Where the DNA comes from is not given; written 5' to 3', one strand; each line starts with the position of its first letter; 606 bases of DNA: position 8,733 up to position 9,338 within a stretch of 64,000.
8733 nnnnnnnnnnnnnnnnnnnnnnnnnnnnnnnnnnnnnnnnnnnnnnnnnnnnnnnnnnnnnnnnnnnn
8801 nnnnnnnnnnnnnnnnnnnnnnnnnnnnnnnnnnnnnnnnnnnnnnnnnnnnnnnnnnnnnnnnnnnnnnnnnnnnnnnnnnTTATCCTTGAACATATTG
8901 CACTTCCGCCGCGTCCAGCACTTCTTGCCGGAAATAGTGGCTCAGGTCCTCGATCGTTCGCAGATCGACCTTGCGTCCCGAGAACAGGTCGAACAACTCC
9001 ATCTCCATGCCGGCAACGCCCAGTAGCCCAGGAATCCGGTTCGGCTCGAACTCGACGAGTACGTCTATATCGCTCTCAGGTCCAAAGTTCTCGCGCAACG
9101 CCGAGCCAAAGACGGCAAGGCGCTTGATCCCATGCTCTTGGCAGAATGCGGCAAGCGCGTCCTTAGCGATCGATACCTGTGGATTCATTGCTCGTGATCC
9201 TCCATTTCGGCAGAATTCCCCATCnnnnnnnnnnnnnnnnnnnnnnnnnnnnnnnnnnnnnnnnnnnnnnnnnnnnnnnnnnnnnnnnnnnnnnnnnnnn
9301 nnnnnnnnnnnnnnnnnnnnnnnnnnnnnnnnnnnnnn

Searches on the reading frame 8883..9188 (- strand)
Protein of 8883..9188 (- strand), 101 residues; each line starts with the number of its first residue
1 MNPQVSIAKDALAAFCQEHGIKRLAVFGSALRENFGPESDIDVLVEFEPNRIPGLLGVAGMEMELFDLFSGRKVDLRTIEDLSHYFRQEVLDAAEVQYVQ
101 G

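Call 76: search_protein_families(library=padloc, proteins=[window:8883-9188:-], max_evalue=0.001)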
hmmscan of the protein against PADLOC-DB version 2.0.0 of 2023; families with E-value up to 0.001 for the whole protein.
window:8883-9188:- (101 aa): 6 families
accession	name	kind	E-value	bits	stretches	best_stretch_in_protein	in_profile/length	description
PDLC04902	PDC-S09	-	1.1e-23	81.3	1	1-96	1-94/97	-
PDLC04904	PDC-S09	-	3e-20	70.4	1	5-94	9-95/104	-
PDLC04905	PDC-S09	-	4e-20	70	1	1-98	1-99/101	-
PDLC04906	PDC-S09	-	5e-17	60.1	1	7-95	10-96/98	-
PDLC04903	PDC-S09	-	1.1e-05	23.7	1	12-45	18-50/108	-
PDLC04907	PDC-S09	-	0.00016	19.8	1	11-48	17-54/114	-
